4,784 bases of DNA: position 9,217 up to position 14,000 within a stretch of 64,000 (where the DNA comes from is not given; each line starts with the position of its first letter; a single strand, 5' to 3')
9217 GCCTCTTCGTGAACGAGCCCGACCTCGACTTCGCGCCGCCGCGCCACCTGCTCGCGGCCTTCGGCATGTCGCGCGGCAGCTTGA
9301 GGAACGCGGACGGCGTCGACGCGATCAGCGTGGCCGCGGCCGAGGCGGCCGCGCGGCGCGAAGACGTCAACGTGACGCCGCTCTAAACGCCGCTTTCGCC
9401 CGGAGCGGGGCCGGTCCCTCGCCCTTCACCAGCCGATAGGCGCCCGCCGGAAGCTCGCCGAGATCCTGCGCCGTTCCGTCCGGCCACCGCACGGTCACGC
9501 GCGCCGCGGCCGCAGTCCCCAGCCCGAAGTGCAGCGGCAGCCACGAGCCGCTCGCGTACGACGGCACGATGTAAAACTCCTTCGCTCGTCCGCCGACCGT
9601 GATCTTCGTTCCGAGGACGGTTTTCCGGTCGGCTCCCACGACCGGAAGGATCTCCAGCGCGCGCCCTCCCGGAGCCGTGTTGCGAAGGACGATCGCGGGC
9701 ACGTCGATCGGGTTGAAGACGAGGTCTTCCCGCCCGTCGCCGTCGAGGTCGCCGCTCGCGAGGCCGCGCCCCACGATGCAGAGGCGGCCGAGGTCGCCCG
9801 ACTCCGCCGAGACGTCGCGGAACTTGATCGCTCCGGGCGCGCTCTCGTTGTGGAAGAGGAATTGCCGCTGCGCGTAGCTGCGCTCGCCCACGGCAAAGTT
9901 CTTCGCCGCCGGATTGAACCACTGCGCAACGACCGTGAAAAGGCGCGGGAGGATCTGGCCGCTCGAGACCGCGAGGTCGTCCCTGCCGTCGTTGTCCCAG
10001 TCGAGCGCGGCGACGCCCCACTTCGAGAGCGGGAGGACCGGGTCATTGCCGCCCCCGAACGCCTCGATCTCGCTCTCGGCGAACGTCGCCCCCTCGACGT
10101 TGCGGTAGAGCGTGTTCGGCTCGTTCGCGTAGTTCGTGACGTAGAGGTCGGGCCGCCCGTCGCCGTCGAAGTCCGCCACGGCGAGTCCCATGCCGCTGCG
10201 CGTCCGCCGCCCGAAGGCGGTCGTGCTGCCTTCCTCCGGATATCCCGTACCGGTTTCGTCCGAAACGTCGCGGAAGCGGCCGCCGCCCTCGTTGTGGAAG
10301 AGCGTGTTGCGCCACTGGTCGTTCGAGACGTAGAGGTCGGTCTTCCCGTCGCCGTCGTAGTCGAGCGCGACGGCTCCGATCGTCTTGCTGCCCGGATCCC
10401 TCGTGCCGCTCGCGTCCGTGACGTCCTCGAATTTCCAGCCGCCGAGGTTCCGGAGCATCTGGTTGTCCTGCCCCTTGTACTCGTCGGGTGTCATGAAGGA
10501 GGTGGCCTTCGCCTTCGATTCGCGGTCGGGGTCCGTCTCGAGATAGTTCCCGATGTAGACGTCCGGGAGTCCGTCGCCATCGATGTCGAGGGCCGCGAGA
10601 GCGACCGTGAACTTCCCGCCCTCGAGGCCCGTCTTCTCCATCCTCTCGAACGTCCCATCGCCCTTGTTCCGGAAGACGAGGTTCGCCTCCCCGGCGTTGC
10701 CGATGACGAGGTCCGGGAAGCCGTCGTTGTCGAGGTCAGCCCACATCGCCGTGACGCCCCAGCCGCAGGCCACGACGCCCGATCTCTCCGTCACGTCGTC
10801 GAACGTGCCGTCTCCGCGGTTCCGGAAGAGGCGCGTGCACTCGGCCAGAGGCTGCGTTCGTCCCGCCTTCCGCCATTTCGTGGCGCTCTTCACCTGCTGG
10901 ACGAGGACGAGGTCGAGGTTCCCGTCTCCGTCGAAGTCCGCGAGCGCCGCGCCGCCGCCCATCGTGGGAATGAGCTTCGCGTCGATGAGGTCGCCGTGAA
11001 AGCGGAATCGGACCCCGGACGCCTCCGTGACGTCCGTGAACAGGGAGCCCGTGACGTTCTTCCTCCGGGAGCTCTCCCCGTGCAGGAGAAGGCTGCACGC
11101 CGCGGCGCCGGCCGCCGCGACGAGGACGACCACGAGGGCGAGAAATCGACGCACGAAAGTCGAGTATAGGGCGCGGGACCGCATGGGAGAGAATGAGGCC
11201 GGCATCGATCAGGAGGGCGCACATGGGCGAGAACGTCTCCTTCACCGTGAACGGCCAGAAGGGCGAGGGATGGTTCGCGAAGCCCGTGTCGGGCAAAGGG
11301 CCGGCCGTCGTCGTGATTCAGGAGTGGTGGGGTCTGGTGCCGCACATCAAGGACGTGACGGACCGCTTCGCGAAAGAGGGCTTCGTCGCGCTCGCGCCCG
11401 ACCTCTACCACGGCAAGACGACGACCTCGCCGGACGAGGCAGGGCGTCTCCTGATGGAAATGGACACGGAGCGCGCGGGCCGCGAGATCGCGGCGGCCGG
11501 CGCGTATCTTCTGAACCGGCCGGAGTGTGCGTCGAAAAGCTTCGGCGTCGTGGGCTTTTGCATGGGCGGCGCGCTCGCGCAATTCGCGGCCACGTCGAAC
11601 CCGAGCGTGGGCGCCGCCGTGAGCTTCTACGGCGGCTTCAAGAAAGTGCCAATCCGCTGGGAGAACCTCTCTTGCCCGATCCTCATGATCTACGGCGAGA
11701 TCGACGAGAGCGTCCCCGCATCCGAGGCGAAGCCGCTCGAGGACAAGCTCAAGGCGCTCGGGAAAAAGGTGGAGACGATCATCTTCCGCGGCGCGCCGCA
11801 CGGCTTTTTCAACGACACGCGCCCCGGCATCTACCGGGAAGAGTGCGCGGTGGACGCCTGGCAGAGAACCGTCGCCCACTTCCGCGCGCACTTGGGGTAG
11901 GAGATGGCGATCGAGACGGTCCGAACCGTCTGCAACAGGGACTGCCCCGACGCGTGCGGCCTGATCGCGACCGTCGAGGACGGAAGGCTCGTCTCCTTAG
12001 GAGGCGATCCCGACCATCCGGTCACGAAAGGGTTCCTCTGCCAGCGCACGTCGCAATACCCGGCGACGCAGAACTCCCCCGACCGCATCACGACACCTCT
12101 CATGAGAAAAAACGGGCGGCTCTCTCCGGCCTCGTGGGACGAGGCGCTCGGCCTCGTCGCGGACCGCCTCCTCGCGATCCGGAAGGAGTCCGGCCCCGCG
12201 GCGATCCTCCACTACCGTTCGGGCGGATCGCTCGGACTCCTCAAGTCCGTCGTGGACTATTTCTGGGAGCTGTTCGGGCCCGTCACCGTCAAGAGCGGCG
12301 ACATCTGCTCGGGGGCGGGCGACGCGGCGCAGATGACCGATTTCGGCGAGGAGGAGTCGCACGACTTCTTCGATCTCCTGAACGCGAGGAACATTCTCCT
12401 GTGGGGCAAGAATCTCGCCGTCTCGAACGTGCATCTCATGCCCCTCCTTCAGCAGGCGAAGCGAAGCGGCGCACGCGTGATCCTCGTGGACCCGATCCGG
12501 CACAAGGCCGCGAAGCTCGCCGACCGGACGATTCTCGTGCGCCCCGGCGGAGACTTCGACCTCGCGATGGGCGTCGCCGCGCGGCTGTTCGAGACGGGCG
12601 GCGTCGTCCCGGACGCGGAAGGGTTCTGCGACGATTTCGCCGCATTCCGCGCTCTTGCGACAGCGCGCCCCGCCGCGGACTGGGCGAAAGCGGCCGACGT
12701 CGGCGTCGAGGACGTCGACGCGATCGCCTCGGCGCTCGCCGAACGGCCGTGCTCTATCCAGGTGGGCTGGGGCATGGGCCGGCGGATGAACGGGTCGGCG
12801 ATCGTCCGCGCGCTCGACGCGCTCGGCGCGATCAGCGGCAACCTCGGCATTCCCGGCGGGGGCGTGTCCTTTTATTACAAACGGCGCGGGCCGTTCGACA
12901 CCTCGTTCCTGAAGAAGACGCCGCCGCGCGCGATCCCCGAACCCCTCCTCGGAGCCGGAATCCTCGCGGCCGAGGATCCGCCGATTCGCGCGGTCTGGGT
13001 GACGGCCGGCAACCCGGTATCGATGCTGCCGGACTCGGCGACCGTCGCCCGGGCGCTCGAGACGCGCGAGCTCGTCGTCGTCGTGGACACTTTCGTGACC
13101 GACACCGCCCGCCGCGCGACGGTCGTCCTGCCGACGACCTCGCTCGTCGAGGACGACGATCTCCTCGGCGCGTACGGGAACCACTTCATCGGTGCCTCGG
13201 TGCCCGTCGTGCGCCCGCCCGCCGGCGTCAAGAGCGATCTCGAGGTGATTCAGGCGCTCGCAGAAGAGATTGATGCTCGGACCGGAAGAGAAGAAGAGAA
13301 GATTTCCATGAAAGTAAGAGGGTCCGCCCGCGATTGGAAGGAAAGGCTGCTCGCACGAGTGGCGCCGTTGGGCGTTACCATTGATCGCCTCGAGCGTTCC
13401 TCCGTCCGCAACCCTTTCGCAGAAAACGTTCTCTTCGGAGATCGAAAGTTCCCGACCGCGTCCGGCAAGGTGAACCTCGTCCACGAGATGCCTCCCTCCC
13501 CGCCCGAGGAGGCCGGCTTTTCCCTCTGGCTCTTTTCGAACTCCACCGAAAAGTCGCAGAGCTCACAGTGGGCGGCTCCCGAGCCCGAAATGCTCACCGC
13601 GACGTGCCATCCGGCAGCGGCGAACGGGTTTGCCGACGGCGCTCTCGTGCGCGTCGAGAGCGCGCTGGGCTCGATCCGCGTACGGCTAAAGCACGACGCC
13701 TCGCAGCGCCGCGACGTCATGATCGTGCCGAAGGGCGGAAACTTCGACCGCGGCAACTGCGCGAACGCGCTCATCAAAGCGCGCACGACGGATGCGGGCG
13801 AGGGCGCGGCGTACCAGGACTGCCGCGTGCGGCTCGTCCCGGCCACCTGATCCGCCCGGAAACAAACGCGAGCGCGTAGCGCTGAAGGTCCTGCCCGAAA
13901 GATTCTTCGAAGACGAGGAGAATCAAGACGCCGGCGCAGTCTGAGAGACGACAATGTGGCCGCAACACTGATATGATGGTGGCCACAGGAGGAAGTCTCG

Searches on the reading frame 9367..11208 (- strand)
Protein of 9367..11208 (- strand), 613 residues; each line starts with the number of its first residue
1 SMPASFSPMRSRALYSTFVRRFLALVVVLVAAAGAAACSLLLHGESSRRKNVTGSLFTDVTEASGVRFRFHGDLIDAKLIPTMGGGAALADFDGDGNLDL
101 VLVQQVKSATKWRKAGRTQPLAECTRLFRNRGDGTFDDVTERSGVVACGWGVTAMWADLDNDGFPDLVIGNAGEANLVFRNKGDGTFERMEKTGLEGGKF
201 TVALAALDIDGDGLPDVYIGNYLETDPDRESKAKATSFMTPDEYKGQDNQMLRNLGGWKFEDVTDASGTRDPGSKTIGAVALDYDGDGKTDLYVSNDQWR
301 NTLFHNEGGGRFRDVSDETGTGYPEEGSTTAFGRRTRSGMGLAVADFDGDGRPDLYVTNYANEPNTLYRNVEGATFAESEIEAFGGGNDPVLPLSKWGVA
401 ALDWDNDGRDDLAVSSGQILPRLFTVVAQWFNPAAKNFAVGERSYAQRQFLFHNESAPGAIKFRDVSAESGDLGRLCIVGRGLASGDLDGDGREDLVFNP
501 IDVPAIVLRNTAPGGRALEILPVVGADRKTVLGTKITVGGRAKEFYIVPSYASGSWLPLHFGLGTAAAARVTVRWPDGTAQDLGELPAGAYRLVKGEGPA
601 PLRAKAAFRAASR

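Call 45: search_protein_families(library=pfam, proteins=[window:9367-11208:-], max_evalue=0.001)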
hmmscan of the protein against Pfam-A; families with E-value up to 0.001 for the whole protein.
window:9367-11208:- (613 aa): 3 families
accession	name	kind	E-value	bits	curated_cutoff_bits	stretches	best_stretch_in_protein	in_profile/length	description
PF13517.12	FG-GAP_3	-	1.1e-49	167.3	26.9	5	158-219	1-61/61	FG-GAP-like repeat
PF01839.29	FG-GAP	-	7.1e-32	109.2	22.1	4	339-361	2-24/37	FG-GAP repeat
PF07593.17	UnbV_ASPIC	-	1.4e-10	41.3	23.4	1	532-589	2-64/68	ASPIC and UnbV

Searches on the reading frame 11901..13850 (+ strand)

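Call 45: search_protein_families(library=pfam, proteins=[window:11901-13850:+], max_evalue=0.001)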
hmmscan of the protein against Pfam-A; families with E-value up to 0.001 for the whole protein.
window:11901-13850:+ (649 aa): 3 families
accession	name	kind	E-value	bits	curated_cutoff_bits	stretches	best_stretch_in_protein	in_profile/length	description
PF00384.28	Molybdopterin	-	3.9e-39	135.1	24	1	62-455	1-352/353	Molybdopterin oxidoreductase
PF04879.21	Molybdop_Fe4S4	-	1.2e-11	44.9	22.7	1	5-51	2-47/55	Molybdopterin oxidoreductase Fe4S4 domain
PF01568.27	Molydop_binding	-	3.7e-10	40.3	26.8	1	549-641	16-109/110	Molydopterin dinucleotide binding domain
